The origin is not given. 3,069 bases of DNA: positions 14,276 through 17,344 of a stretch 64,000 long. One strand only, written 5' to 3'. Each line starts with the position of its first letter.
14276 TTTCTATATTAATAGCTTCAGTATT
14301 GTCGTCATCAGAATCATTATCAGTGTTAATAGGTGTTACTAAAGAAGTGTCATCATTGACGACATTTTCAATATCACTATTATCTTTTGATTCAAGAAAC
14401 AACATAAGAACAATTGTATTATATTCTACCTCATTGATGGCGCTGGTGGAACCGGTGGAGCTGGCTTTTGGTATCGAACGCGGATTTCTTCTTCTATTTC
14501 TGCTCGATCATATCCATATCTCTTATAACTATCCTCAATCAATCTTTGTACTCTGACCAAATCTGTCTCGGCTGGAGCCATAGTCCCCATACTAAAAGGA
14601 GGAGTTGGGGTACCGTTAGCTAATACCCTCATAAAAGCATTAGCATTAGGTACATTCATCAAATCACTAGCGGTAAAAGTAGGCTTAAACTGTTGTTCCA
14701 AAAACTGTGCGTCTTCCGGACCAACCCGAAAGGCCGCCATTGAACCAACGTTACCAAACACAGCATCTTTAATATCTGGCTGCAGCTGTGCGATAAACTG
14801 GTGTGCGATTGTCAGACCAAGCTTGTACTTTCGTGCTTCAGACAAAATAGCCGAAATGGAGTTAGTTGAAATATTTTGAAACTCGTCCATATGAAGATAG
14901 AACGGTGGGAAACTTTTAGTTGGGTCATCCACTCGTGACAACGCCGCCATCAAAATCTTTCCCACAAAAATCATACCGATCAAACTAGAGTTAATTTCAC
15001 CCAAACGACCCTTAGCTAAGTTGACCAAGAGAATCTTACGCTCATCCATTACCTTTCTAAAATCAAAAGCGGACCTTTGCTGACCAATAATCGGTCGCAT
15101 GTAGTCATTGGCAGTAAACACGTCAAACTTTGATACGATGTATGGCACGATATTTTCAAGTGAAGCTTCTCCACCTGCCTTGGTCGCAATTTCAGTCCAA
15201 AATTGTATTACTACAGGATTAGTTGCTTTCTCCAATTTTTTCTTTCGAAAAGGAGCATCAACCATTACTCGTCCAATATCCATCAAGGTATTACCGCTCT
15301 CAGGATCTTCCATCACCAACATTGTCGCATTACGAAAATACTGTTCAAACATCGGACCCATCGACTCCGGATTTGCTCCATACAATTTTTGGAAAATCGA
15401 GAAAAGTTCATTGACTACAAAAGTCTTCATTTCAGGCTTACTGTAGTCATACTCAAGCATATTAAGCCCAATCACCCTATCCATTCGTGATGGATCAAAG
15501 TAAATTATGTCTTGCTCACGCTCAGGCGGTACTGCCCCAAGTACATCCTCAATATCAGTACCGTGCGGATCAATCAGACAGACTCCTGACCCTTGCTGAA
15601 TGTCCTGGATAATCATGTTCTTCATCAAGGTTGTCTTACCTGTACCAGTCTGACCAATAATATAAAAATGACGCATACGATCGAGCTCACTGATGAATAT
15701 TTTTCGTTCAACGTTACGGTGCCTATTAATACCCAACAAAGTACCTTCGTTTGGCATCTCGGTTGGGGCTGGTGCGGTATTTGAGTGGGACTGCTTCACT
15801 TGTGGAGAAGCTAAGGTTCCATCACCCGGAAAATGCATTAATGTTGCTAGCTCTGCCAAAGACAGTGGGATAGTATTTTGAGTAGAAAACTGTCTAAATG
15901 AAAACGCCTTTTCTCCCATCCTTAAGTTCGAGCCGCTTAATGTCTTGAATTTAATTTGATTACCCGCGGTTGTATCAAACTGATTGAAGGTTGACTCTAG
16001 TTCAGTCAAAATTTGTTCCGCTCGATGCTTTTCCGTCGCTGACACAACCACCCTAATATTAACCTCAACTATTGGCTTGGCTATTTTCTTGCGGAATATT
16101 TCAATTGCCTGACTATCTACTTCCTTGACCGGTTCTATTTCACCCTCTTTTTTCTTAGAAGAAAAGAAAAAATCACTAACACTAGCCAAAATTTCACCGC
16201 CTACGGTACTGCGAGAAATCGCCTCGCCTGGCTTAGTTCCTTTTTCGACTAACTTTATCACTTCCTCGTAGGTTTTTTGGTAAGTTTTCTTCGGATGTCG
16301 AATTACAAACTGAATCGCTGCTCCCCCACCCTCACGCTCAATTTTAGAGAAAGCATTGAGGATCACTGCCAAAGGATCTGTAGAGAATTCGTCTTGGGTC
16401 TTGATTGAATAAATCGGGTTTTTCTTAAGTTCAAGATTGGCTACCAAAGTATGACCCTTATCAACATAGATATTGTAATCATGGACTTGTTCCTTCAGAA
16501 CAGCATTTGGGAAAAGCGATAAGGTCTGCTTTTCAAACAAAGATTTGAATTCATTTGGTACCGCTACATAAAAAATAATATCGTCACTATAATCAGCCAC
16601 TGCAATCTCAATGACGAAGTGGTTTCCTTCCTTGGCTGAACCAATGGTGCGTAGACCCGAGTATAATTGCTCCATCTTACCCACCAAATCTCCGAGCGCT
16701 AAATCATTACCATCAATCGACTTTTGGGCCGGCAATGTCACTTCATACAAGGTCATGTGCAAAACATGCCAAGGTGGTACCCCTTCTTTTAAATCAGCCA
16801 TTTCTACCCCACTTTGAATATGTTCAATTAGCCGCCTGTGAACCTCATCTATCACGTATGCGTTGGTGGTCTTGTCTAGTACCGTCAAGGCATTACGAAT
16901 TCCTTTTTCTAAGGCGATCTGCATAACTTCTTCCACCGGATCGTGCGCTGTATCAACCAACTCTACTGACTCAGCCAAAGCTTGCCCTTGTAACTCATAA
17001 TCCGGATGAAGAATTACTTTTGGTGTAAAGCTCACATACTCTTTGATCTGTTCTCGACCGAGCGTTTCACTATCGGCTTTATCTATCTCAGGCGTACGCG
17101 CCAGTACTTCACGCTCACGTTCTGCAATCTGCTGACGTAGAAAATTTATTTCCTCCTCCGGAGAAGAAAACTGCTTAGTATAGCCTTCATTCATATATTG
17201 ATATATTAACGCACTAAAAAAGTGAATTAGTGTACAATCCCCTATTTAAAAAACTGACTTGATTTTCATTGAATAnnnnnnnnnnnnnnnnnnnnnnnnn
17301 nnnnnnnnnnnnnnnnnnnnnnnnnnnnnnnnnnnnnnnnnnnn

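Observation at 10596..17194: Three co-oriented, uncharacterised large genes: soluble TrwB/VirD4/HerA-like ATPase + poly-acidic coiled-coil protein + proline-rich protein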

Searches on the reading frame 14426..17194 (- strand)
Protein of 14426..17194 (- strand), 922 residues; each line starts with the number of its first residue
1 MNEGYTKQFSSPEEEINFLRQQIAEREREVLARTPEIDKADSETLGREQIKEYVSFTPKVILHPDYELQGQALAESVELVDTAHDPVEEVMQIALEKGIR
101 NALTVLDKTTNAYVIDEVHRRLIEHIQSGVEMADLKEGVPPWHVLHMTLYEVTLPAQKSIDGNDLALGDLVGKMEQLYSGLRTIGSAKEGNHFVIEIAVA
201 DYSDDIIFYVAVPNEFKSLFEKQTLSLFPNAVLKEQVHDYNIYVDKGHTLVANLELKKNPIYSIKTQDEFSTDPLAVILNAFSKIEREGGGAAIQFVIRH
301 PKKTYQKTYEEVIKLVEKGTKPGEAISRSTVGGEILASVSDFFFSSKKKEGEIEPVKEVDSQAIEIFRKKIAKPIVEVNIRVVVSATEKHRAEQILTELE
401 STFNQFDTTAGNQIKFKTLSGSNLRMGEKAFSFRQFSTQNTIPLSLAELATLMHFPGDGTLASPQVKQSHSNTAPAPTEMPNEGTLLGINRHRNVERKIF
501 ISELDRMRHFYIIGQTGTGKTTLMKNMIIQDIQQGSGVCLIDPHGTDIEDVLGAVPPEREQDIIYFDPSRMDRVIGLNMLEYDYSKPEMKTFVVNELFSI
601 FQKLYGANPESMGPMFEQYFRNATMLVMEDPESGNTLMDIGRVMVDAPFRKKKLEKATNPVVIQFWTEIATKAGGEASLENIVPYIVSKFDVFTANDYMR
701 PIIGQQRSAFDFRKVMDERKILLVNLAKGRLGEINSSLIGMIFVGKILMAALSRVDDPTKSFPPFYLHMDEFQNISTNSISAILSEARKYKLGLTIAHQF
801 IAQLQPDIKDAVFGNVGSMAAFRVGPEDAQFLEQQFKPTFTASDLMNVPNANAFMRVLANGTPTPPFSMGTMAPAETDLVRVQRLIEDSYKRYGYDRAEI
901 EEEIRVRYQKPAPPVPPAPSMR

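Call 6: search_protein_families(library=pfam, proteins=[window:14426-17194:-], max_evalue=0.1)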
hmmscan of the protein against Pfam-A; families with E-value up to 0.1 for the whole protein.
window:14426-17194:- (922 aa): 15 families
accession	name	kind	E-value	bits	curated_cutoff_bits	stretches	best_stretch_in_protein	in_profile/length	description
PF01935.23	DUF87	-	2.6e-07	31.4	23.2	1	507-622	21-122/220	Helicase HerA, central domain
PF10412.15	TrwB_AAD_bind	-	1.2e-05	24.9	20.5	1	507-549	15-57/387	Type IV secretion-system coupling protein DNA-binding domain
PF20720.3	nSTAND3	-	4.2e-05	23.7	27.2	1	502-567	12-72/155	Novel STAND NTPase 3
PF13401.12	AAA_22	-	0.00021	22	27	1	508-550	6-49/130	AAA domain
PF01580.24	FtsK_SpoIIIE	-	0.0011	18.9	24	1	487-529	18-61/221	FtsK/SpoIIIE family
PF02562.22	PhoH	-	0.0018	18.2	27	0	493-536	5-48/205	PhoH-like protein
PF25199.1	nSTAND_NTPase5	-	0.0034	17.7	34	1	503-567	37-103/145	Novel STAND NTPase 5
PF00005.33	ABC_tran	-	0.0036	18.4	25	1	506-548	10-49/137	ABC transporter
PF12696.13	TraG-D_C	-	0.0041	17.5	22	1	764-806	1-44/126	TraM recognition site of TraD and TraG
PF04851.21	ResIII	-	0.0048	17.3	22.5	0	500-530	20-46/164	Type III restriction enzyme, res subunit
PF24389.1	ORC-CDC6-like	-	0.0052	16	27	1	501-531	26-56/571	ORC-CDC6-like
PF03205.20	MobB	-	0.013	15.8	26.6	1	511-546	3-38/133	Molybdopterin guanine dinucleotide synthesis protein B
PF00270.35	DEAD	-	0.021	15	26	0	501-540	8-50/167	DEAD/DEAH box helicase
PF12775.13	AAA_7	-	0.042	13.8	25.8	1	505-533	31-58/181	P-loop containing dynein motor region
PF13191.12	AAA_16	-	0.046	14.6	32.6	0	506-526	23-43/167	AAA ATPase domain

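Call 8: search_protein_families(library=ncbifam, proteins=[window:14426-17194:-], max_evalue=0.1)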
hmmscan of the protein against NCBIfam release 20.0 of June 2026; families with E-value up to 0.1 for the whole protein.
window:14426-17194:- (922 aa): 19 families
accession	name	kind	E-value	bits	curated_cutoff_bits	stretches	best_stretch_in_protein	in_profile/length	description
TIGR03743.1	SXT_TraD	subfamily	2.2e-13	49.6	366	2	485-545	156-213/636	conjugative transfer system coupling protein TraD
TIGR03754.1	conj_TOL_TraD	equivalog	3.1e-08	32.6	647.55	1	480-546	156-219/643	type IV conjugative transfer system coupling protein TraD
NF045973.1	conju_CD1115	equivalog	2.1e-07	30.2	250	1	500-819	17-352/442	VirD4-like conjugal transfer protein, CD1115 family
NF041447.1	TrbC_conju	equivalog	2.7e-07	29.4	800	1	480-544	101-166/685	F-type conjugative transfer protein TrbC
NF045975.1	VirB4_plasma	equivalog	3.1e-05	21.9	590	1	492-544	499-552/894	Mbov_0397 family ICE element conjugal transfer ATPase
NF053655.1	CedD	equivalog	4.1e-05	22.5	600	1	490-546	204-260/527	DNA-translocating ATPase CedD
NF041326.1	Bacteroid_MobC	subfamily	0.0016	16.9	900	0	768-835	461-532/655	conjugal transfer protein MobC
TIGR00929.1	VirB4_CagE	subfamily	0.0023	16.2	643.1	1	509-530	439-460/792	VirB4 family type IV secretion/conjugal transfer ATPase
TIGR03880.1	KaiC_arch_3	hypoth_equivalog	0.011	15.3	249.45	1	510-541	19-50/224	KaiC domain-containing protein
TIGR02746.1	TraC-F-type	equivalog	0.011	13.7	567.05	1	438-542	380-465/800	type IV secretion system protein TraC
NF047389.1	ATPase_Sll1717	subfamily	0.013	14.7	75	1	500-550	23-70/454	P-loop ATPase, Sll1717 family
TIGR02759.1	TraD_Ftype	equivalog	0.013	14.3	521.35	0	506-546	175-215/566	type IV conjugative transfer system coupling protein TraD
NF040819.1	helicase_HerA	equivalog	0.017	13.7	970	1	494-548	144-198/561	DNA double-strand break repair helicase HerA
TIGR02673.1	FtsE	equivalog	0.024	14.3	264.85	1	504-541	25-61/214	cell division ATP-binding protein FtsE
NF000355.4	ribo_prot_ABC_F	equivalog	0.055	12.3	380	1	507-537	339-368/499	ribosomal protection-like ABC-F family protein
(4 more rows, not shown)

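Call 9: find_homologous_proteins(query=window:14426-17194:-)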
Query window:14426-17194:- (922 aa): 991 proteins with E <= 0.001 among 8000 candidates; the best 120 are listed.
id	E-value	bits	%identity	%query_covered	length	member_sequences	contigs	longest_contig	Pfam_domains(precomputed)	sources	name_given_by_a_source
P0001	0.0e+0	2063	100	100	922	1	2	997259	PF26449.1,PF10412.16,PF01935.24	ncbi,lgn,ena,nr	ncbi:type IV secretion system DNA-binding domain-containing protein [Candidatus Nomurabacteria bacte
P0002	0.0e+0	1743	83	99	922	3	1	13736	PF26449.1,PF01935.24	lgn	-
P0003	0.0e+0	1714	82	98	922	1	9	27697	PF26449.1,PF01935.24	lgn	-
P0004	0.0e+0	1676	81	100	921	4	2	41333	PF26449.1,PF01935.24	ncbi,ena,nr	ncbi:type IV secretion system DNA-binding domain-containing protein [Candidatus Kaiserbacteria bacte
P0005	0.0e+0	1655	78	99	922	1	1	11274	PF26449.1,PF01935.24,PF01580.25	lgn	-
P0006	0.0e+0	1650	79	98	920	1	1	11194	PF26449.1,PF10412.16,PF01935.24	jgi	jgi:hypothetical protein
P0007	0.0e+0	1635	78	98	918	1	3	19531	PF26449.1,PF10412.16,PF01935.24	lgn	-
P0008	0.0e+0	1634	78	98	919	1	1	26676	PF26449.1,PF01935.24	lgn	-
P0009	0.0e+0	1634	78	98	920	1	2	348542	PF26449.1,PF10412.16,PF01935.24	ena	-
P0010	0.0e+0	1629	77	98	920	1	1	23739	PF26449.1,PF10412.16,PF01935.24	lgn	-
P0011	0.0e+0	1628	78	98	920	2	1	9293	PF26449.1,PF10412.16,PF01935.24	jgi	jgi:hypothetical protein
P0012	0.0e+0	1625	77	98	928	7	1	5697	PF26449.1,PF10412.16,PF01935.24,PF02534.21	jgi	jgi:hypothetical protein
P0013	0.0e+0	1619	77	98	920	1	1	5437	PF26449.1,PF10412.16,PF01935.24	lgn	-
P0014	0.0e+0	1597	79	97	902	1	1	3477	PF26449.1,PF01935.24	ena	-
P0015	0.0e+0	1596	75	99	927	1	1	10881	PF26449.1,PF10412.16,PF01935.24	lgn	-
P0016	0.0e+0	1589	75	99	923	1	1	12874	PF26449.1,PF01935.24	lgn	-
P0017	0.0e+0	1586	76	99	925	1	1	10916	PF26449.1,PF10412.16,PF01935.24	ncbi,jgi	-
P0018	0.0e+0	1583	76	99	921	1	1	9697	PF26449.1,PF01935.24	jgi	-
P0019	0.0e+0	1582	75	99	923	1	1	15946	PF26449.1,PF01935.24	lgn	-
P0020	0.0e+0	1578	75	99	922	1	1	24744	PF26449.1,PF01935.24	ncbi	-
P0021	0.0e+0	1576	74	98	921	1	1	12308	PF26449.1,PF10412.16,PF01935.24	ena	-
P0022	0.0e+0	1569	75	99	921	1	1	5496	PF26449.1,PF10412.16,PF01935.24,PF02534.21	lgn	-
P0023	0.0e+0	1567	75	99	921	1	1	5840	PF26449.1,PF10412.16,PF01935.24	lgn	-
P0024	0.0e+0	1565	74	99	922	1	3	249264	PF26449.1,PF01935.24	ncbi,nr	ncbi:ATP-binding protein [Candidatus Nomurabacteria bacterium]|nr:DUF87 domain-containing protein [C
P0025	0.0e+0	1559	74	100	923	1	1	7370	PF26449.1,PF01935.24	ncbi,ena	-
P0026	0.0e+0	1558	74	99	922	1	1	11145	PF26449.1,PF01935.24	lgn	-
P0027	0.0e+0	1557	73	99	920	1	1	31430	PF26449.1,PF01935.24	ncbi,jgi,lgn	ncbi:MAG: hypothetical protein RLZZ230_193 [Candidatus Parcubacteria bacterium]|jgi:hypothetical pro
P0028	0.0e+0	1556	75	100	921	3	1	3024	PF26449.1,PF10412.16,PF01935.24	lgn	-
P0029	0.0e+0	1556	74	99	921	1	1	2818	PF26449.1,PF10412.16,PF01935.24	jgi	jgi:Helicase HerA, central domain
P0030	0.0e+0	1554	74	99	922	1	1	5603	PF26449.1,PF01935.24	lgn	-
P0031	0.0e+0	1552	73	99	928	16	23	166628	PF26449.1,PF01935.24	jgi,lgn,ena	-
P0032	0.0e+0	1549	74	99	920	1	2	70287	PF26449.1,PF01935.24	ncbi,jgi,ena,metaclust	metaclust:\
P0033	0.0e+0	1549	74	99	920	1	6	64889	PF26449.1,PF01935.24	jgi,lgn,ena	-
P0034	0.0e+0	1548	74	99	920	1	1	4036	PF26449.1,PF01935.24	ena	-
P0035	0.0e+0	1545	74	100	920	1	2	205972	PF26449.1,PF01935.24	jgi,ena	-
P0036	0.0e+0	1544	73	99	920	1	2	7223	PF26449.1,PF01935.24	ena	-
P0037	0.0e+0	1544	73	98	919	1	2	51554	PF26449.1,PF10412.16,PF01935.24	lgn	-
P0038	0.0e+0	1543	73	97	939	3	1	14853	PF26449.1,PF01935.24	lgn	-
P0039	0.0e+0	1540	73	99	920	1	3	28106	PF26449.1,PF01935.24,PF02534.21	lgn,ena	-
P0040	0.0e+0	1537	73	99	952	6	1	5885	PF26449.1,PF01935.24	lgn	-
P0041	0.0e+0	1536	73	98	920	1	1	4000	PF26449.1,PF01935.24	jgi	jgi:hypothetical protein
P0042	0.0e+0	1534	73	98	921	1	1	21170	PF26449.1,PF01935.24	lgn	-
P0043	0.0e+0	1533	73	99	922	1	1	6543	PF26449.1,PF10412.16,PF01935.24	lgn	-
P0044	0.0e+0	1532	73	99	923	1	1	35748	PF26449.1,PF01935.24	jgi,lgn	jgi:hypothetical protein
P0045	0.0e+0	1532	74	100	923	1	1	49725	PF26449.1,PF01935.24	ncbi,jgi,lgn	-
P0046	0.0e+0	1528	73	99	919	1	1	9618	PF26449.1,PF01935.24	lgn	-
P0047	0.0e+0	1527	72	99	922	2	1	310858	PF26449.1,PF01935.24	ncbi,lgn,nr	ncbi:DUF87 domain-containing protein [Candidatus Nomurabacteria bacterium]|nr:DUF87 domain-containin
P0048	0.0e+0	1527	72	98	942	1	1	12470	PF26449.1,PF01935.24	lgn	-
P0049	0.0e+0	1527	72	99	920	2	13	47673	PF26449.1,PF01935.24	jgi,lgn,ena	jgi:hypothetical protein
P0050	0.0e+0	1526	73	98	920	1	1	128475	PF26449.1,PF10412.16,PF01935.24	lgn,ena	-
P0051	0.0e+0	1526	72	99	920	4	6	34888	PF26449.1,PF01935.24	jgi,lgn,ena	jgi:hypothetical protein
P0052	0.0e+0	1525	72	99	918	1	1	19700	PF26449.1,PF01935.24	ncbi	-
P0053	0.0e+0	1525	73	99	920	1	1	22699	PF26449.1,PF01935.24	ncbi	-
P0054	0.0e+0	1525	73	99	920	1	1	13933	PF26449.1,PF01935.24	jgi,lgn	jgi:hypothetical protein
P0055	0.0e+0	1525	73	100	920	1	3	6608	PF26449.1,PF01935.24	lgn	-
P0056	0.0e+0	1525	73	99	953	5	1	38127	PF26449.1,PF01935.24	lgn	-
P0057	0.0e+0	1524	73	98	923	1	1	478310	PF26449.1,PF10412.16,PF01935.24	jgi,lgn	jgi:hypothetical protein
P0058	0.0e+0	1524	72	99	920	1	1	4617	PF26449.1,PF01935.24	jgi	-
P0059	0.0e+0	1522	73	98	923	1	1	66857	PF26449.1,PF10412.16,PF01935.24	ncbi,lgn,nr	ncbi:MAG: type IV secretion system DNA-binding domain-containing protein [Candidatus Pacebacteria ba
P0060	0.0e+0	1521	72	100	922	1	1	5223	PF26449.1,PF01935.24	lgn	-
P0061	0.0e+0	1521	72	99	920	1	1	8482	PF26449.1,PF01935.24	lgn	-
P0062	0.0e+0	1520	73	99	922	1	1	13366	PF26449.1,PF01935.24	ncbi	-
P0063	0.0e+0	1518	72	100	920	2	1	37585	PF26449.1,PF01935.24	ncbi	-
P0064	0.0e+0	1515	72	98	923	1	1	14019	PF26449.1,PF01935.24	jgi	jgi:hypothetical protein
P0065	0.0e+0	1515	72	99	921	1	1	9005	PF26449.1,PF01935.24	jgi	jgi:transposase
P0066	0.0e+0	1515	73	99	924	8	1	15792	PF26449.1,PF01935.24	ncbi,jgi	ncbi:MAG: hypothetical protein RL097_440 [Candidatus Parcubacteria bacterium]|jgi:hypothetical prote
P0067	0.0e+0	1514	74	97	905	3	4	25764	PF26449.1,PF01935.24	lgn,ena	-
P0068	0.0e+0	1513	73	100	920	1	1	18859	PF26449.1,PF01935.24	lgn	-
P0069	0.0e+0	1512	71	98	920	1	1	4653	PF26449.1,PF01935.24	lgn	-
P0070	0.0e+0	1512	71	99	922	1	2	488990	PF26449.1,PF01935.24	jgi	jgi:hypothetical protein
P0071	0.0e+0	1511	72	98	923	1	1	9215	PF26449.1,PF01935.24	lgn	-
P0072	0.0e+0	1510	72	99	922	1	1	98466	PF26449.1,PF01935.24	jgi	jgi:hypothetical protein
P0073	0.0e+0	1510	72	99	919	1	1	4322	PF26449.1,PF01935.24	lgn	-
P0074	0.0e+0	1508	72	100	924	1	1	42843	PF26449.1,PF01935.24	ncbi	-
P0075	0.0e+0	1507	70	98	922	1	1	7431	PF26449.1,PF01935.24,PF02534.21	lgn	-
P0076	0.0e+0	1506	72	98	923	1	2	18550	PF26449.1,PF01935.24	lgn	-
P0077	0.0e+0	1505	73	96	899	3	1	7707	PF26449.1,PF01935.24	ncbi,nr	ncbi:DUF87 domain-containing protein, partial [Candidatus Kaiserbacteria bacterium]|nr:DUF87 domain-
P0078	0.0e+0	1501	71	100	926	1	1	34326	PF26449.1,PF01935.24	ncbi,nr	ncbi:MAG: type IV secretion system DNA-binding domain-containing protein [Candidatus Pacebacteria ba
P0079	0.0e+0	1500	72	98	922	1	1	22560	PF26449.1,PF01935.24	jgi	-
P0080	0.0e+0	1499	71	99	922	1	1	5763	PF26449.1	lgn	-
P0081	0.0e+0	1497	71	99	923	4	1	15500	PF26449.1,PF10412.16,PF01935.24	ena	-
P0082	0.0e+0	1495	72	99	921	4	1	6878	PF26449.1,PF01935.24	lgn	-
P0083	0.0e+0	1494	71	99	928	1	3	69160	PF26449.1,PF10412.16,PF01935.24,PF04851.22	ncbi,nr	ncbi:MAG: type IV secretion system DNA-binding domain-containing protein [Candidatus Pacebacteria ba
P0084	0.0e+0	1494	72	100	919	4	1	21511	PF26449.1,PF01935.24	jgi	-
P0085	0.0e+0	1493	71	99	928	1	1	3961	PF26449.1,PF10412.16,PF01935.24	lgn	-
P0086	0.0e+0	1490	73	99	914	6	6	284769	PF26449.1,PF10412.16,PF01935.24,PF02534.21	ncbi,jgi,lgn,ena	-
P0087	0.0e+0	1489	71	99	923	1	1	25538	PF26449.1,PF01935.24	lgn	-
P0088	0.0e+0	1487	72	99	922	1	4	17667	PF26449.1,PF01935.24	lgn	-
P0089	0.0e+0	1486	71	98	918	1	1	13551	PF26449.1,PF10412.16,PF01935.24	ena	-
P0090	0.0e+0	1485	71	98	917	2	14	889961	PF26449.1,PF01935.24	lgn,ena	-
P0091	0.0e+0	1485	71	99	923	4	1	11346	PF26449.1,PF01935.24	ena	-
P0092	0.0e+0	1482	72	98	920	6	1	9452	PF26449.1,PF01935.24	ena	-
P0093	0.0e+0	1482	70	99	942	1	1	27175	PF26449.1,PF01935.24,PF13401.13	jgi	jgi:hypothetical protein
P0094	0.0e+0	1481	71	99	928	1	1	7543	PF26449.1,PF10412.16,PF01935.24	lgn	-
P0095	0.0e+0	1480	70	99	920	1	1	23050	PF26449.1,PF01935.24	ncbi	-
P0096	0.0e+0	1478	71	99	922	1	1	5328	PF26449.1,PF10412.16,PF01935.24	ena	-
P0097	0.0e+0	1477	70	98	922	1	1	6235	PF26449.1,PF01935.24,PF02534.21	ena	-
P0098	0.0e+0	1476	70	100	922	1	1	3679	PF26449.1,PF01935.24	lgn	-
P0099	0.0e+0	1475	71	99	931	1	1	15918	PF26449.1,PF01935.24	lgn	-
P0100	0.0e+0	1474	72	99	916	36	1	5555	PF26449.1,PF10412.16,PF01935.24,PF02534.21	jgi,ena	-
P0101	0.0e+0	1473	70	100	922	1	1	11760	PF26449.1,PF01935.24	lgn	-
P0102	0.0e+0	1473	70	98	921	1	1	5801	PF26449.1,PF01935.24,PF02534.21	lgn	-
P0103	0.0e+0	1472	70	99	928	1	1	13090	PF26449.1,PF10412.16,PF01935.24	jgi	jgi:hypothetical protein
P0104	0.0e+0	1470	71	98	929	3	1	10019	PF26449.1,PF10412.16,PF01935.24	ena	-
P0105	0.0e+0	1470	71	99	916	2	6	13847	PF26449.1,PF10412.16,PF01935.24,PF02534.21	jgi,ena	-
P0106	0.0e+0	1469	71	99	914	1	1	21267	PF26449.1,PF10412.16,PF01935.24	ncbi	-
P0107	0.0e+0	1469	70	99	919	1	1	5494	PF26449.1,PF01935.24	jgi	jgi:hypothetical protein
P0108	0.0e+0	1469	70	100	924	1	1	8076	PF26449.1,PF01935.24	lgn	-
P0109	0.0e+0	1468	71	99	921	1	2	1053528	PF26449.1,PF10412.16,PF01935.24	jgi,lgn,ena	-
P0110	0.0e+0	1467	70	99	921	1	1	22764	PF26449.1,PF01935.24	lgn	-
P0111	0.0e+0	1467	70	99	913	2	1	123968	PF10412.16,PF01935.24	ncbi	ncbi:MAG: type IV secretion system DNA-binding domain-containing protein [Candidatus Paceibacterota 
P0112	0.0e+0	1466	70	99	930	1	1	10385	PF26449.1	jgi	jgi:hypothetical protein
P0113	0.0e+0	1465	71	99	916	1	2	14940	PF26449.1,PF01935.24,PF02534.21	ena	-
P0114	0.0e+0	1463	71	99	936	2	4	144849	PF26449.1,PF10412.16,PF01935.24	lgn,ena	-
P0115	0.0e+0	1463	70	99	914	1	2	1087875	PF26449.1,PF10412.16,PF01935.24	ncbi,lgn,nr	ncbi:MAG: type IV secretion system DNA-binding domain-containing protein [Candidatus Nomurabacteria 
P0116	0.0e+0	1462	70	100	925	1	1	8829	PF26449.1,PF01935.24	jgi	jgi:Helicase HerA, central domain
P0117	0.0e+0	1462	70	99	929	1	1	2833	PF26449.1,PF01935.24,PF02534.21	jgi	jgi:hypothetical protein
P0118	0.0e+0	1460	71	99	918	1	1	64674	PF26449.1,PF10412.16,PF01935.24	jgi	jgi:hypothetical protein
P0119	0.0e+0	1459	70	100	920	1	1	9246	PF26449.1,PF01935.24,PF02534.21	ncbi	-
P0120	0.0e+0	1458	69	100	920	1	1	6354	PF26449.1,PF01935.24,PF13401.13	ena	-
